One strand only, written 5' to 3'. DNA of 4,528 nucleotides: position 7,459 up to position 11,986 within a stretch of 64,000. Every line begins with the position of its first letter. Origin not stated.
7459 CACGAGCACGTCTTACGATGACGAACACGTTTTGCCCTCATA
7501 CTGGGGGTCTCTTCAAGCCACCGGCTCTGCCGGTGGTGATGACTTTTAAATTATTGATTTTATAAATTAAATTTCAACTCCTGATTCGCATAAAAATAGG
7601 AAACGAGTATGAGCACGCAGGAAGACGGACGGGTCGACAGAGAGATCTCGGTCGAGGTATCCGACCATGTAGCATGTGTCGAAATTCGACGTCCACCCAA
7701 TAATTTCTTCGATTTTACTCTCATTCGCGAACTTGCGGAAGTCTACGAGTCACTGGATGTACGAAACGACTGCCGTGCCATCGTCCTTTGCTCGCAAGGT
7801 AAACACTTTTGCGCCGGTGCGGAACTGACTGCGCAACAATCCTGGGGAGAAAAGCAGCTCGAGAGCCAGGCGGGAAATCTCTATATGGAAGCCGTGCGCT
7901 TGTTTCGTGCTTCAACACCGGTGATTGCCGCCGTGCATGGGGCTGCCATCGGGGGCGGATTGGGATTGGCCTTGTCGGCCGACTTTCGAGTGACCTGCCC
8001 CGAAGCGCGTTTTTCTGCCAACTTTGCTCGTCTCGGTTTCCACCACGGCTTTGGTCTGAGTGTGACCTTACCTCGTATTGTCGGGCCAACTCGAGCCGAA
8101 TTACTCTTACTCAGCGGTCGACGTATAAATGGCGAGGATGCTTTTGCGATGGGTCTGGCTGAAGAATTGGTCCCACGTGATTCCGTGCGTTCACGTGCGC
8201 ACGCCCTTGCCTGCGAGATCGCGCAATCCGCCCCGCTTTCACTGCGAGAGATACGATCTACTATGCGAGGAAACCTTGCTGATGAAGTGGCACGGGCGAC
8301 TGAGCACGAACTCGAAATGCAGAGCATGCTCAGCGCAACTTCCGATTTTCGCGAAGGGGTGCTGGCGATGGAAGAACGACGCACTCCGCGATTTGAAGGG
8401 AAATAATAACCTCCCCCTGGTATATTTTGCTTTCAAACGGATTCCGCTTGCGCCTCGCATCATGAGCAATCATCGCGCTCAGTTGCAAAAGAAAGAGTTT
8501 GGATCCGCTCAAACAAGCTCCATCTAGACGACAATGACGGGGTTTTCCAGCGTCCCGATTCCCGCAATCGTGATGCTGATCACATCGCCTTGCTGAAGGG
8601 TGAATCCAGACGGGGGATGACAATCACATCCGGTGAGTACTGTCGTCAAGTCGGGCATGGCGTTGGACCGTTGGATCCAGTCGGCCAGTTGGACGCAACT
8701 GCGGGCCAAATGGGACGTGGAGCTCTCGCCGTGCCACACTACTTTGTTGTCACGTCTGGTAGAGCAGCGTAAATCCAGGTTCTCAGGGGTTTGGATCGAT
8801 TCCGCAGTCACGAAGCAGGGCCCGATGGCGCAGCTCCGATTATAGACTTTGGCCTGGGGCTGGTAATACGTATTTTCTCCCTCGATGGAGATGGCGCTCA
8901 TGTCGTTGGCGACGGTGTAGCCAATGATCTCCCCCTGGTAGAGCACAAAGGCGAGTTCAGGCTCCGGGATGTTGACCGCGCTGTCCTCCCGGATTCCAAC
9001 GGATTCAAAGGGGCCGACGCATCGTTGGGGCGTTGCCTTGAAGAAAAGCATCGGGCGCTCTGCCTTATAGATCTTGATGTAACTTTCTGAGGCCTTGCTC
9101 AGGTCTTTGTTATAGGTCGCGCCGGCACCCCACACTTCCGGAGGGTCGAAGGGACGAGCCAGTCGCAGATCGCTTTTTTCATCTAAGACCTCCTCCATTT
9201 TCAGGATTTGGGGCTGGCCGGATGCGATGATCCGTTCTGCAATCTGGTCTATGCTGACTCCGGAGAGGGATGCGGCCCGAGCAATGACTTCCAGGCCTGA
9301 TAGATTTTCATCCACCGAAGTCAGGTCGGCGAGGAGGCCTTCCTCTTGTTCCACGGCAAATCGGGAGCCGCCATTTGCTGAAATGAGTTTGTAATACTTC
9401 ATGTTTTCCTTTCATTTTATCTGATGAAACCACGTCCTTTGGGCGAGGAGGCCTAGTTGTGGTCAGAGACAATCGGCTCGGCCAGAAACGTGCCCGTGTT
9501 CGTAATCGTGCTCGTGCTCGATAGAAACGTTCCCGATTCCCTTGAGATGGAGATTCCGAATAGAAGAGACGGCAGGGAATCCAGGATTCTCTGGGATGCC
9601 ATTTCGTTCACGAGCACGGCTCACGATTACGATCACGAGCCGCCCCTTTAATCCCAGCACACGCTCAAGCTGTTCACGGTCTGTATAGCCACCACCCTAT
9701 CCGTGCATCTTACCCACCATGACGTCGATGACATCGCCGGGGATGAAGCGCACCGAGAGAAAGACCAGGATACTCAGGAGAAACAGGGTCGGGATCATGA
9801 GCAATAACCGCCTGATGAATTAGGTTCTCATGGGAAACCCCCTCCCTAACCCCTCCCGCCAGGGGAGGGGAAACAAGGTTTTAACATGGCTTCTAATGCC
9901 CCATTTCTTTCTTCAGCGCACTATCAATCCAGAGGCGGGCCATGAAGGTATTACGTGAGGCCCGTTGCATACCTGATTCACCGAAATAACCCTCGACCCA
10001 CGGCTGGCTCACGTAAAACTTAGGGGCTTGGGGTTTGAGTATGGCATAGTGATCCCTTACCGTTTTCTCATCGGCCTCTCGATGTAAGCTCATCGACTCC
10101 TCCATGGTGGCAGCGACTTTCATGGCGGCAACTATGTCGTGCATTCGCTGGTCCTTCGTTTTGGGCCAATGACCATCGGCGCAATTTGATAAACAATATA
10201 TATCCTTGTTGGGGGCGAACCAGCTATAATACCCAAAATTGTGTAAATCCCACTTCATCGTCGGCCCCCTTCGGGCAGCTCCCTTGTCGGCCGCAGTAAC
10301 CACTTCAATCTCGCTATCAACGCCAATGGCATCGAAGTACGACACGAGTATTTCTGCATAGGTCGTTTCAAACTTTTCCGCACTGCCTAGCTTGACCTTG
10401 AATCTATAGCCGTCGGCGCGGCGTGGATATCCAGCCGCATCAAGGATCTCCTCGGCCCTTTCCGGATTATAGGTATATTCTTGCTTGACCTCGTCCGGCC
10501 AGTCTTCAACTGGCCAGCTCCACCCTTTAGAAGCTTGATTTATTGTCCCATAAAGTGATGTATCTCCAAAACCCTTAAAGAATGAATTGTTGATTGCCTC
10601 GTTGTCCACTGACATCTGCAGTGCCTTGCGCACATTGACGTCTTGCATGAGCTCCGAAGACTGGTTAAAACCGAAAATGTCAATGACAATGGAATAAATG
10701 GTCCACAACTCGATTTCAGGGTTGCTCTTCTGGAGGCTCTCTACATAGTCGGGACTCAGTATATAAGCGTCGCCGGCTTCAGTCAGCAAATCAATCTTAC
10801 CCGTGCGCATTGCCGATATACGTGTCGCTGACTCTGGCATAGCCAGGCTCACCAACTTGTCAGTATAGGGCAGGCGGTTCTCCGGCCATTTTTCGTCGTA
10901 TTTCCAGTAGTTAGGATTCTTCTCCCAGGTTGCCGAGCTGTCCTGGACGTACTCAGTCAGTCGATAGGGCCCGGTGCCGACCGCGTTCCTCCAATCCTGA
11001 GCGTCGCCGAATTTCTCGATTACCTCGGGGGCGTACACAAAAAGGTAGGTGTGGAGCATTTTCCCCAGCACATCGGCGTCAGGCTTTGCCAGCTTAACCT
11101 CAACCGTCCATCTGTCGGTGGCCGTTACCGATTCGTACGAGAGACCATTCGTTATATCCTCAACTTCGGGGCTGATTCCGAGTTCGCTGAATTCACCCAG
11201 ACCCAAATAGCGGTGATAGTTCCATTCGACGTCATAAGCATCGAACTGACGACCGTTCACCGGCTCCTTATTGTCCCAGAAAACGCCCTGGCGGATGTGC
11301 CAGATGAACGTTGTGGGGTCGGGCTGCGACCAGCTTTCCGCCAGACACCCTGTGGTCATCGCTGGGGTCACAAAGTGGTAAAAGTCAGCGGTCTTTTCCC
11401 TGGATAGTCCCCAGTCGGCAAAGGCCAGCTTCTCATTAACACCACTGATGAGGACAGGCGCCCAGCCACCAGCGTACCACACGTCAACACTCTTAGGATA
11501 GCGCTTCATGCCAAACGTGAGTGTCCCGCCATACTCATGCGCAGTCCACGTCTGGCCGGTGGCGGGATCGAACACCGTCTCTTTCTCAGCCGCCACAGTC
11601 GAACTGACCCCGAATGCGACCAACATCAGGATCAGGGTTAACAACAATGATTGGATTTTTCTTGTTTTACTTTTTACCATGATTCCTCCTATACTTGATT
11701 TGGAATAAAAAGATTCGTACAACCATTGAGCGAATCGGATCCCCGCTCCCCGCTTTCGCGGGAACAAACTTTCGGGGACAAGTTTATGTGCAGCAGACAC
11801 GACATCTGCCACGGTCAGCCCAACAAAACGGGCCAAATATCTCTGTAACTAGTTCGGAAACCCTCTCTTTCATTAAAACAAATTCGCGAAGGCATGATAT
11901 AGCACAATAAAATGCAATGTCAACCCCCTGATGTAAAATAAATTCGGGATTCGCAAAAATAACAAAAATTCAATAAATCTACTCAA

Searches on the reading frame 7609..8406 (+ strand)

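Call 68: search_protein_families(library=pfam, proteins=[window:7609-8406:+], max_evalue=0.001)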
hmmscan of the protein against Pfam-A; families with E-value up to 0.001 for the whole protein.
window:7609-8406:+ (265 aa): 2 families
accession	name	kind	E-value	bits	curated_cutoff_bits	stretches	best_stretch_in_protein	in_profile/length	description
PF00378.25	ECH_1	-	1.7e-53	182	27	1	18-264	3-250/251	Enoyl-CoA hydratase/isomerase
PF16113.10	ECH_2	-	6.7e-30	105.2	27.2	1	32-200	13-184/335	Enoyl-CoA hydratase/isomerase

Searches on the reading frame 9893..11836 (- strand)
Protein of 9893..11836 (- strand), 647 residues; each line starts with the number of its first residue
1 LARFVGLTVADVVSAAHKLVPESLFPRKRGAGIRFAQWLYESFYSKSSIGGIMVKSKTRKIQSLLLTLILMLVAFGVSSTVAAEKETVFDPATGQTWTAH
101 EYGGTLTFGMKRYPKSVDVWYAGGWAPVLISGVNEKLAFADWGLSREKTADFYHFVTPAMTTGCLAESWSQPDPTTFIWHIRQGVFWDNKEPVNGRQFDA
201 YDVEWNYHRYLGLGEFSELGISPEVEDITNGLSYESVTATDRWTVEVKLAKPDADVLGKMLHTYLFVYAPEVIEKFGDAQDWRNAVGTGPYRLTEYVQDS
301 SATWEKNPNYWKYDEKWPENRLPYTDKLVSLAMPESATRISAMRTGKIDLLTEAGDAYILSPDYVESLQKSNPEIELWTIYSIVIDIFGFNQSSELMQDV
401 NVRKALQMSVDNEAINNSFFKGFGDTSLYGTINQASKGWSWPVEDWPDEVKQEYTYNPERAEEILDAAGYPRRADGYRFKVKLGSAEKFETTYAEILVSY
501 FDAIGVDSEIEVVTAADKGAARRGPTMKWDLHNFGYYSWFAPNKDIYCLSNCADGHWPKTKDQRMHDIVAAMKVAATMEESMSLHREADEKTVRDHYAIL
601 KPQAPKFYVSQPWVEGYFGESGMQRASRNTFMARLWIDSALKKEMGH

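Call 27: search_protein_families(library=ncbifam, proteins=[window:9893-11836:-], max_evalue=0.00001)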
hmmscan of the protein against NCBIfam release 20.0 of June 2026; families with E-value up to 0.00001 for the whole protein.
window:9893-11836:- (647 aa): 10 families
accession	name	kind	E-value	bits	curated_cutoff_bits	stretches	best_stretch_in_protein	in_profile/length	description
TIGR02294.1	nickel_nikA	equivalog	4.6e-24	84.8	393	1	164-561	51-423/501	nickel ABC transporter substrate-binding protein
NF043070.1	DppA_dipep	equivalog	1.3e-20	73.5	1005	1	163-510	76-409/535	dipeptide ABC transporter periplasmic-binding protein DppA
NF045468.1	Opp5A_nikA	equivalog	1.4e-19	70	600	1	163-533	59-385/488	nickel ABC transporter substrate-binding protein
NF011689.0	PRK15109.1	equivalog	1.1e-17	63.9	560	1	165-470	83-373/547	ABC transporter substrate-binding protein SapA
NF045467.1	Opp4A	equivalog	1.3e-17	63.3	650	1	166-510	83-430/556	oligopeptide ABC transporter substrate-binding protein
NF047575.1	opine_bind_CntA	exception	2.5e-17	62.6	800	1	164-510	80-409/535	staphylopine-dependent metal ABC transporter substrate-binding lipoprotein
NF011684.0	PRK15104.1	equivalog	8.3e-17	61.1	947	1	164-472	85-381/543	oligopeptide ABC transporter substrate-binding protein OppA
TIGR04028.1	SBP_KPN_01854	hypoth_equivalog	1.8e-16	59.8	468.5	1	165-621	48-497/509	TIGR04028 family ABC transporter substrate-binding protein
NF011942.0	PRK15413.1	equivalog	1.7e-14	53.4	594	1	236-541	134-411/512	glutathione ABC transporter substrate-binding protein GsiB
NF007287.0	PRK09755.1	equivalog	5.2e-10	38.8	1098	1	167-419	82-325/535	ABC transporter substrate-binding protein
